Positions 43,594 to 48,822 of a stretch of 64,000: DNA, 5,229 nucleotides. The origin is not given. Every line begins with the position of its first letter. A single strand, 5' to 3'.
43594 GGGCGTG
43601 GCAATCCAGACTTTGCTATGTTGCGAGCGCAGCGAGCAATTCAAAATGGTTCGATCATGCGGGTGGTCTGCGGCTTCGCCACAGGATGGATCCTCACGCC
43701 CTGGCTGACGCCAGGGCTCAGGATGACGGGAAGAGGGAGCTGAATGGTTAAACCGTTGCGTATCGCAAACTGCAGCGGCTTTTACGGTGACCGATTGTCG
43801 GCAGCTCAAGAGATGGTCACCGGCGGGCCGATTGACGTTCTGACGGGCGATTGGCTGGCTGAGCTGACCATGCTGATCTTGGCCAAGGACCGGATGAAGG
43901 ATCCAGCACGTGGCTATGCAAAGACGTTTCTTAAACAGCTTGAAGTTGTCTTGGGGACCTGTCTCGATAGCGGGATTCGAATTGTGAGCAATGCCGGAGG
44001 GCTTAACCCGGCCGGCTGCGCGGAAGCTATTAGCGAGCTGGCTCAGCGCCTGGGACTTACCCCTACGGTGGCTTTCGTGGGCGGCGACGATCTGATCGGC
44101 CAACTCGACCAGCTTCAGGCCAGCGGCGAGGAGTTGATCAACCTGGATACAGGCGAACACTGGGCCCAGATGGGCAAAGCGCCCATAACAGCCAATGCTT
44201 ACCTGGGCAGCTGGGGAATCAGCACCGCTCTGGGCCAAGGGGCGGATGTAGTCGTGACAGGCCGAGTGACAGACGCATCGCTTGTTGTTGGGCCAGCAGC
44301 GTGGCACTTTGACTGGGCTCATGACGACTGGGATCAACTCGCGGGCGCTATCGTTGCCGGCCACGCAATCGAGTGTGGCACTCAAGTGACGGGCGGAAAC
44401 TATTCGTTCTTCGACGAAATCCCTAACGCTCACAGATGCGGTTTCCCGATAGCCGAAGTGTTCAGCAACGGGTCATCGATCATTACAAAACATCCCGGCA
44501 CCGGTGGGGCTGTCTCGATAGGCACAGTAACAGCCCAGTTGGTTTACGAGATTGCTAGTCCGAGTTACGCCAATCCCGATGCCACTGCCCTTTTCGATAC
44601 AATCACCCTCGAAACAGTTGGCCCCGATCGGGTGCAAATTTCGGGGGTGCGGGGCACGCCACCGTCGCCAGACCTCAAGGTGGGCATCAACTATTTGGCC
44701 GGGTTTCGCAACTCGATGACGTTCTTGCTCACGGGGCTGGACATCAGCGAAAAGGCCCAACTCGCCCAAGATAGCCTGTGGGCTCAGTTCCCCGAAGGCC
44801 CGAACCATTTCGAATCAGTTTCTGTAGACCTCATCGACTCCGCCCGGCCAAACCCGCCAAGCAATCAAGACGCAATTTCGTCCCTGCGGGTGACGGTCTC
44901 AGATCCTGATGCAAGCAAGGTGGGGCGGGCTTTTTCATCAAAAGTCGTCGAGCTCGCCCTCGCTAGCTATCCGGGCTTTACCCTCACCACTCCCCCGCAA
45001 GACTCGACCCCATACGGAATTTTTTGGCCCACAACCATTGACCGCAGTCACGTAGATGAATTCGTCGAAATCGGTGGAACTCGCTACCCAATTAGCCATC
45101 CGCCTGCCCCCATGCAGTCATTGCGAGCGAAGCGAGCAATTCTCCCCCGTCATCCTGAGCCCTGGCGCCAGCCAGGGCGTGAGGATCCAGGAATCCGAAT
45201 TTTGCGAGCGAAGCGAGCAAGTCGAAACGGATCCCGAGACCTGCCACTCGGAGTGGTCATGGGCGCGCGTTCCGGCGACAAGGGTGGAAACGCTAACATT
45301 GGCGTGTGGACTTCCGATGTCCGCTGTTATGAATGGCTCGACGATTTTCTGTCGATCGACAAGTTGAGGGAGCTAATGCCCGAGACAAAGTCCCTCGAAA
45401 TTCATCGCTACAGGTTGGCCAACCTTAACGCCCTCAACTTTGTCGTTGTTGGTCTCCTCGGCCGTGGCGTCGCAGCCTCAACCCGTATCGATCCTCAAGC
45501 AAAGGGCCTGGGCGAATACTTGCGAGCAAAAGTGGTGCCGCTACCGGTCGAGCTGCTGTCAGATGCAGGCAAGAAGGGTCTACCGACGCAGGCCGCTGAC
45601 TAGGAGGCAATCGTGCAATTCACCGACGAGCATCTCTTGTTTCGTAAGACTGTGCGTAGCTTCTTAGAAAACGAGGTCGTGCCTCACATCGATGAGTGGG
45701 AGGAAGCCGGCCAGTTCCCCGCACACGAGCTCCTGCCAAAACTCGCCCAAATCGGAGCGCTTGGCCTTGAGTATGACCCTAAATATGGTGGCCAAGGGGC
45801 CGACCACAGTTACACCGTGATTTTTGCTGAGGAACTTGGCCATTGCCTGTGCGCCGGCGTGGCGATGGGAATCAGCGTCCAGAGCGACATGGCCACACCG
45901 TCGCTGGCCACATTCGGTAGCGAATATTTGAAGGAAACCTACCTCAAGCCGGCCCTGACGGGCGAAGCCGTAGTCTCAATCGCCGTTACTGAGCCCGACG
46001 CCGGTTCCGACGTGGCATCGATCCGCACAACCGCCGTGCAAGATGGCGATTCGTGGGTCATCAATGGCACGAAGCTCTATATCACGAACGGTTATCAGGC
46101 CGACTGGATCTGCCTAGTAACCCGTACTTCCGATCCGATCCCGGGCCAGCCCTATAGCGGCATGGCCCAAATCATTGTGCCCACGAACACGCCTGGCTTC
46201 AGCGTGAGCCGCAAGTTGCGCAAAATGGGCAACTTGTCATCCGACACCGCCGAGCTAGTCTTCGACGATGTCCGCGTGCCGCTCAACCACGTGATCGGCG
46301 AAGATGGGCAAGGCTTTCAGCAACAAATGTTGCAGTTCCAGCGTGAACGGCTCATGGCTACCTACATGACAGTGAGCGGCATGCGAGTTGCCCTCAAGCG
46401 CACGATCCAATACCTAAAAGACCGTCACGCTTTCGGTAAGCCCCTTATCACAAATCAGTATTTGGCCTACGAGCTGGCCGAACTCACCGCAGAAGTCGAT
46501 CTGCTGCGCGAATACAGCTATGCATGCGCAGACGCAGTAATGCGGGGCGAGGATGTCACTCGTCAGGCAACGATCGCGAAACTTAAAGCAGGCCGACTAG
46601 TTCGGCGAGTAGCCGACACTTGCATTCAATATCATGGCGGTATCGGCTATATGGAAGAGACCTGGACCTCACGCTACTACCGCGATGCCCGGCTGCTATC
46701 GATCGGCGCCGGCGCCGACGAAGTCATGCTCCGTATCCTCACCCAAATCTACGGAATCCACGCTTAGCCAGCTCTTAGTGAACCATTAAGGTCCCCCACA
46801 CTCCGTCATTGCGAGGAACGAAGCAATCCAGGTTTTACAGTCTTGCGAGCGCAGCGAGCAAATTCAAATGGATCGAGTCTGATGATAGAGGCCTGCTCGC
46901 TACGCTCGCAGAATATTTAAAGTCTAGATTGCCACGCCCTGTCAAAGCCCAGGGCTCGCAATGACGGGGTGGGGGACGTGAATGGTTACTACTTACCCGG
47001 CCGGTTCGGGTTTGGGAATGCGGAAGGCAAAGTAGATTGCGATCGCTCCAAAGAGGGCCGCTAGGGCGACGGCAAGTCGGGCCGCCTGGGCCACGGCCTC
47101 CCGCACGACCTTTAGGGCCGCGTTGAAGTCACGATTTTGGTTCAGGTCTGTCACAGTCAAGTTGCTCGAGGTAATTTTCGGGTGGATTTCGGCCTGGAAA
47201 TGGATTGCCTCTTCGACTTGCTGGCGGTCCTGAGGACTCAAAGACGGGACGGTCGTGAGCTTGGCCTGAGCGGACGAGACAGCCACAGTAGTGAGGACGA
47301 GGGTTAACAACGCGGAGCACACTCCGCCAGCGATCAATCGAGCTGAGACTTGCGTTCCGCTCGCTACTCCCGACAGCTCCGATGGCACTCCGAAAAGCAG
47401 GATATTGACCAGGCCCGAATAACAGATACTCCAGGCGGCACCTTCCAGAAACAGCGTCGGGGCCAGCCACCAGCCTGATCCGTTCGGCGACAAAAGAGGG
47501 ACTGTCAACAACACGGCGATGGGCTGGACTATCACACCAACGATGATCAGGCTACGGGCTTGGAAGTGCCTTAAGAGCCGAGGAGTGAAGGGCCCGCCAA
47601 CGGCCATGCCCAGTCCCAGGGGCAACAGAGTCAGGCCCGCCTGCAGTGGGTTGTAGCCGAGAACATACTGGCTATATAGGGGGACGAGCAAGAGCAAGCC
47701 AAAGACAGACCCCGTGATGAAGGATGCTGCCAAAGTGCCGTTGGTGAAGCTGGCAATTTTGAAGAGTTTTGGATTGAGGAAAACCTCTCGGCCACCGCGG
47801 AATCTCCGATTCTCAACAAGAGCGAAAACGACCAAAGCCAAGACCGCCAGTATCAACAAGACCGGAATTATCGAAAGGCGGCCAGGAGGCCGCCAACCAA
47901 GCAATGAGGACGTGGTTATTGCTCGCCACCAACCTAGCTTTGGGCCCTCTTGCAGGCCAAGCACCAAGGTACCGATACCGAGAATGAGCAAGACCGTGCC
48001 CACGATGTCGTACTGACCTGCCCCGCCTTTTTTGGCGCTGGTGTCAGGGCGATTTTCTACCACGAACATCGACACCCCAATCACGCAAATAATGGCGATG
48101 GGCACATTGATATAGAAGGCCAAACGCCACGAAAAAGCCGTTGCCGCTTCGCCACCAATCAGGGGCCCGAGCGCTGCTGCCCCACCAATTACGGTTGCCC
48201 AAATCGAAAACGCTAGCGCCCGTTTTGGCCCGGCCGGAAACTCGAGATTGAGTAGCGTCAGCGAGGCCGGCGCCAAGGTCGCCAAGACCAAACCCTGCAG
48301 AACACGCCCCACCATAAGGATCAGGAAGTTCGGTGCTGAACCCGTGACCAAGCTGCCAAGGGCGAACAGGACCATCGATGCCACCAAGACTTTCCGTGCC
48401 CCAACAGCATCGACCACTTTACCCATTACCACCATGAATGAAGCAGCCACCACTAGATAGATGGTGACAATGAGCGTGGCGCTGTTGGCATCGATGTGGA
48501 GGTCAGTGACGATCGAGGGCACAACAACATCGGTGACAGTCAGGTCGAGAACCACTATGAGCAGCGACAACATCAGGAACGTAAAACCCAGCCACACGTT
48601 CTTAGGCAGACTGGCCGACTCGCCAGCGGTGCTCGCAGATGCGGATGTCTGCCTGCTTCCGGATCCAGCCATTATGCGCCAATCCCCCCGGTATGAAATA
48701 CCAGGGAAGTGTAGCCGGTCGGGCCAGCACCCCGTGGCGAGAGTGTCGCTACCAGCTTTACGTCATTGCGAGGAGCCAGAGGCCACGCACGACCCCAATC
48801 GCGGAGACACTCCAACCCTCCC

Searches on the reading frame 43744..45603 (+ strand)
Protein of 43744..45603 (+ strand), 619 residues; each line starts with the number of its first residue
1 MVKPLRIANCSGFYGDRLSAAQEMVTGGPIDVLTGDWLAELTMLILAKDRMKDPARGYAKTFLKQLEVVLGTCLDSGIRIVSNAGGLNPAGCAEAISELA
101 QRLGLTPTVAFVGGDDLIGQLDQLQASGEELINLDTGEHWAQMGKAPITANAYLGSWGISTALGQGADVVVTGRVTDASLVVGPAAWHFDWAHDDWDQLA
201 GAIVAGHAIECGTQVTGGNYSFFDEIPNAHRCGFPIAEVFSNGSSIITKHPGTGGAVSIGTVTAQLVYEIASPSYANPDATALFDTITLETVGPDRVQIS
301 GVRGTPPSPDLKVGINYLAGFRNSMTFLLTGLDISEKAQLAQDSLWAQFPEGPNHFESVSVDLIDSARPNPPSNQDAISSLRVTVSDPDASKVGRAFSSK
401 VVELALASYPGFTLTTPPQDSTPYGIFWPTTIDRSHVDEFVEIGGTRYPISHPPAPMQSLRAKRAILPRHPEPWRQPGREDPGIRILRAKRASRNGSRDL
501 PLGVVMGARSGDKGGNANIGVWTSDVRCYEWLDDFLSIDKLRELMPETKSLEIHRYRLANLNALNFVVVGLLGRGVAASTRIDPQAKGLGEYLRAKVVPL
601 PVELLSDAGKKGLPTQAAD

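Call 52: search_protein_families(library=pfam, proteins=[window:43744-45603:+], max_evalue=0.00001)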
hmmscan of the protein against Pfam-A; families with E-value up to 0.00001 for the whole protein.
window:43744-45603:+ (619 aa): 2 families
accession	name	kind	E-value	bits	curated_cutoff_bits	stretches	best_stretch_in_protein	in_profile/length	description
PF07287.17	AtuA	-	1.5e-165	551.7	22.8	1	5-442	1-436/437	Acyclic terpene utilisation family protein AtuA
PF23544.1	AtuA_ferredoxin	-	1.7e-16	61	27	1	503-595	4-109/113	AtuA ferredoxin-like domain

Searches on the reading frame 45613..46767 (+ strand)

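Call 52: search_protein_families(library=pfam, proteins=[window:45613-46767:+], max_evalue=0.00001)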
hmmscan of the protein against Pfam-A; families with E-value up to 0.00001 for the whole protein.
window:45613-46767:+ (384 aa): 4 families
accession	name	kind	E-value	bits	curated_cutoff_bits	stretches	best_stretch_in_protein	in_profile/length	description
PF00441.29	Acyl-CoA_dh_1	-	1.1e-38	133.2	22.4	1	232-377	1-146/150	Acyl-CoA dehydrogenase, C-terminal domain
PF02771.21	Acyl-CoA_dh_N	-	1.1e-30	106.8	22.9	1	4-118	1-113/113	Acyl-CoA dehydrogenase, N-terminal domain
PF02770.24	Acyl-CoA_dh_M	-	6.7e-25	87.5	33.3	1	123-220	2-97/97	Acyl-CoA dehydrogenase, middle domain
PF08028.16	Acyl-CoA_dh_2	-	1e-08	35.9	22.7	1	258-362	12-126/134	Acyl-CoA dehydrogenase, C-terminal domain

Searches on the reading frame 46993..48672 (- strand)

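Call 52: search_protein_families(library=pfam, proteins=[window:46993-48672:-], max_evalue=0.00001)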
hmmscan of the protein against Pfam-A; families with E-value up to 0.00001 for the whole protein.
window:46993-48672:- (559 aa): 2 families
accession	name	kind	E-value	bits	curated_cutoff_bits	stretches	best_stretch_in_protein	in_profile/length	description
PF07690.21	MFS_1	-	8.3e-49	166.8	33.4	1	33-450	1-344/347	Major Facilitator Superfamily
PF06609.19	TRI12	-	1.2e-07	31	23.2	1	31-338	47-338/599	Fungal trichothecene efflux pump (TRI12)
